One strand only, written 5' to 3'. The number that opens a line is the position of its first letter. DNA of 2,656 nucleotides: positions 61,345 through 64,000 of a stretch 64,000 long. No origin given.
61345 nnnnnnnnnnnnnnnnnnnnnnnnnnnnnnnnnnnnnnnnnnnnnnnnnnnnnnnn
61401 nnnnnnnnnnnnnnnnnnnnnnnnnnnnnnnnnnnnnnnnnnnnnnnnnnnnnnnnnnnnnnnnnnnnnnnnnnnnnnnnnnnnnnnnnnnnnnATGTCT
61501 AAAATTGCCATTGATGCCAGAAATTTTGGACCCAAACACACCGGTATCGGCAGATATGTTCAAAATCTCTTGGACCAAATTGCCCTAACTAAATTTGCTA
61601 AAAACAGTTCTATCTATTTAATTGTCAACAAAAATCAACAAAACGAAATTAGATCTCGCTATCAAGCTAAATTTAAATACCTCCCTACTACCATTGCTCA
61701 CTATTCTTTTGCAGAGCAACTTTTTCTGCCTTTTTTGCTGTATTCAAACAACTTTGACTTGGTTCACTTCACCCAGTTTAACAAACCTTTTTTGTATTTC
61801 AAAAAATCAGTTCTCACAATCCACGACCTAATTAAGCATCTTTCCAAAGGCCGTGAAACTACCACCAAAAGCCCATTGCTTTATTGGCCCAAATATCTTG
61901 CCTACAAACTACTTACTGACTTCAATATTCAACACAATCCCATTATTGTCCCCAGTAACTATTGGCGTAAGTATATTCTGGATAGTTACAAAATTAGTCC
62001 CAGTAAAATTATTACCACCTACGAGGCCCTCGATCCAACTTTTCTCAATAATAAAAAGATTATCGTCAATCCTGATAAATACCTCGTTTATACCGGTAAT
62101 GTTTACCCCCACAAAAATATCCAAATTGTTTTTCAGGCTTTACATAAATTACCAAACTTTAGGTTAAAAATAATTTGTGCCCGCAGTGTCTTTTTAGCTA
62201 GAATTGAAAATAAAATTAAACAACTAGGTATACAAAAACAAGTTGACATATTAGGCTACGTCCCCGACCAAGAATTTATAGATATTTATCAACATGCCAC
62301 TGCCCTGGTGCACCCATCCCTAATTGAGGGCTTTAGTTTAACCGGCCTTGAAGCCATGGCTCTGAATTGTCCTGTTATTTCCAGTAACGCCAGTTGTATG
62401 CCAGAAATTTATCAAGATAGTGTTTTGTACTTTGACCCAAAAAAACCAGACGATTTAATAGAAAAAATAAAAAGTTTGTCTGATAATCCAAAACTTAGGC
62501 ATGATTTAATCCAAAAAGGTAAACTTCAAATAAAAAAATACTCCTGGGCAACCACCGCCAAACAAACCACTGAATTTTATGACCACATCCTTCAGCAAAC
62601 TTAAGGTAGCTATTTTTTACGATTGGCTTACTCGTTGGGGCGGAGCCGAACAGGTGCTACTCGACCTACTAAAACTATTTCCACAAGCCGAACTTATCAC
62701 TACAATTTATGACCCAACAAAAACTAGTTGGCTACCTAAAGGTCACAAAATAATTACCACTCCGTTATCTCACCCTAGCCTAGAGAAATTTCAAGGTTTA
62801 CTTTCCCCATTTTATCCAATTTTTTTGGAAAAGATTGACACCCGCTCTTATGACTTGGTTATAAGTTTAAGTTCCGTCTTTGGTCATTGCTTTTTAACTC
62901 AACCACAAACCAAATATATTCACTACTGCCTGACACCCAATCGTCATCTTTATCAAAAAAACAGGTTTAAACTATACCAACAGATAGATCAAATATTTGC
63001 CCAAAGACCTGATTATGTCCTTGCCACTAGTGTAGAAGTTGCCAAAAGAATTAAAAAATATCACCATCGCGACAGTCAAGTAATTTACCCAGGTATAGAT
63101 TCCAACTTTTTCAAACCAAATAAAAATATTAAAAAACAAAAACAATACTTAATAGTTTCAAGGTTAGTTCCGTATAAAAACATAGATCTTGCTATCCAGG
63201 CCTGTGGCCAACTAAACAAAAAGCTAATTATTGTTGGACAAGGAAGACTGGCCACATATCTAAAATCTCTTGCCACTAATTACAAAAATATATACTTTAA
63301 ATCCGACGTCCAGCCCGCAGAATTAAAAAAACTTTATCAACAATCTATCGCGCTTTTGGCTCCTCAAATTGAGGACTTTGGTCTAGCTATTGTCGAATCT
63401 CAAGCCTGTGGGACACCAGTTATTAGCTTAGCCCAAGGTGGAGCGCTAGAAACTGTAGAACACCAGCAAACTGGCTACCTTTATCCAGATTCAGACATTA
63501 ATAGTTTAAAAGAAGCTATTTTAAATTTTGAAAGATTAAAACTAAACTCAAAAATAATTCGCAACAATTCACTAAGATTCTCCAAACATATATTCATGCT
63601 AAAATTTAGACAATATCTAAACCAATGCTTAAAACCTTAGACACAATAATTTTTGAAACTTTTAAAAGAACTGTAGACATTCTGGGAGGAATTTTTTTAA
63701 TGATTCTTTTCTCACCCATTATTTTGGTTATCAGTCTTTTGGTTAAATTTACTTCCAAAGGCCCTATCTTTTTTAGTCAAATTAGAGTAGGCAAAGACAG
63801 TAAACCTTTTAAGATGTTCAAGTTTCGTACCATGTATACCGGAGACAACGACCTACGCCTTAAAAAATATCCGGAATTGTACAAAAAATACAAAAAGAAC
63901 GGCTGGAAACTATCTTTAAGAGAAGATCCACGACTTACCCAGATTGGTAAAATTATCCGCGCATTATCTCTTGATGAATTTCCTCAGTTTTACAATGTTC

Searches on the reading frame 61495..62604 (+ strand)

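Call 17: search_protein_families(library=pfam, proteins=[window:61495-62604:+], max_evalue=0.01)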
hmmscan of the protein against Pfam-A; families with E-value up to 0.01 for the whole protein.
window:61495-62604:+ (369 aa): 5 families
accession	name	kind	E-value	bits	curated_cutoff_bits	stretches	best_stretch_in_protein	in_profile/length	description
PF00534.26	Glycos_transf_1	-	1.2e-31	110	26.4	1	187-343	8-170/172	Glycosyl transferases group 1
PF13692.12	Glyco_trans_1_4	-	5.1e-22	79.1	27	1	195-331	2-142/142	Glycosyl transferases group 1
PF13524.12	Glyco_trans_1_2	-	6.7e-11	42.8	25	1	212-357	5-141/144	Glycosyl transferase-like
PF20706.3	GT4-conflict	-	3.1e-07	30.2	26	1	234-305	245-319/385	Family 4 Glycosyltransferase in conflict systems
PF13439.12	Glyco_transf_4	-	3.8e-06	27.5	28.5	1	55-181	41-168/170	Glycosyltransferase Family 4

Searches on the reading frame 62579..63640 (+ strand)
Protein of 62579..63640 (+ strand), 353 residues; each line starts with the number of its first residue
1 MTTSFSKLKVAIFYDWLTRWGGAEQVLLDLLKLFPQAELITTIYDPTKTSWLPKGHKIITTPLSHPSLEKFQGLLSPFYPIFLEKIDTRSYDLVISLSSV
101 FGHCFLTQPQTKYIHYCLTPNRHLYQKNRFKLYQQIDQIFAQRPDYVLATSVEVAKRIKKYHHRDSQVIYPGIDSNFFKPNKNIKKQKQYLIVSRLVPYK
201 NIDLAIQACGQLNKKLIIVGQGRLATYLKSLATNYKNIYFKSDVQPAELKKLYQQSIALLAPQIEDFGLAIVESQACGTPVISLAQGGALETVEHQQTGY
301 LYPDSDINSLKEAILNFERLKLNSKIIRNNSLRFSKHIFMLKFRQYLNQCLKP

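Call 17: search_protein_families(library=pfam, proteins=[window:62579-63640:+], max_evalue=0.01)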
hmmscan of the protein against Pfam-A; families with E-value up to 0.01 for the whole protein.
window:62579-63640:+ (353 aa): 4 families
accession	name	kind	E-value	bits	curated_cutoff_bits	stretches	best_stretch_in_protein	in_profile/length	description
PF00534.26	Glycos_transf_1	-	3.8e-30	105.1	26.4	1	178-329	6-168/172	Glycosyl transferases group 1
PF13692.12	Glyco_trans_1_4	-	2.6e-21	76.8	27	1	189-316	3-138/142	Glycosyl transferases group 1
PF13439.12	Glyco_transf_4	-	2.5e-08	34.6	28.5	1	20-175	1-168/170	Glycosyltransferase Family 4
PF20706.3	GT4-conflict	-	1.6e-07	31.1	26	1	162-296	170-323/385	Family 4 Glycosyltransferase in conflict systems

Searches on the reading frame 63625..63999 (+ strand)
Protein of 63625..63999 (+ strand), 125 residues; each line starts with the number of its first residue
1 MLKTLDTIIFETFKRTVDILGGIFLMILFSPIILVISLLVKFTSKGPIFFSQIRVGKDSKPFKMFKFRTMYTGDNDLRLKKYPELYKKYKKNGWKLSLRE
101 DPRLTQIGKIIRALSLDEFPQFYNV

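Call 77: search_protein_families(library=pfam, proteins=[window:63625-63999:+], max_evalue=0.001)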
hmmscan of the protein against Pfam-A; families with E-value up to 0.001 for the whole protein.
window:63625-63999:+ (125 aa): 1 family
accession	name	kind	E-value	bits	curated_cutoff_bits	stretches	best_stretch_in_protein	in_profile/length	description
PF02397.22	Bac_transf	-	2.8e-31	108.9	27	1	14-125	1-97/179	Bacterial sugar transferase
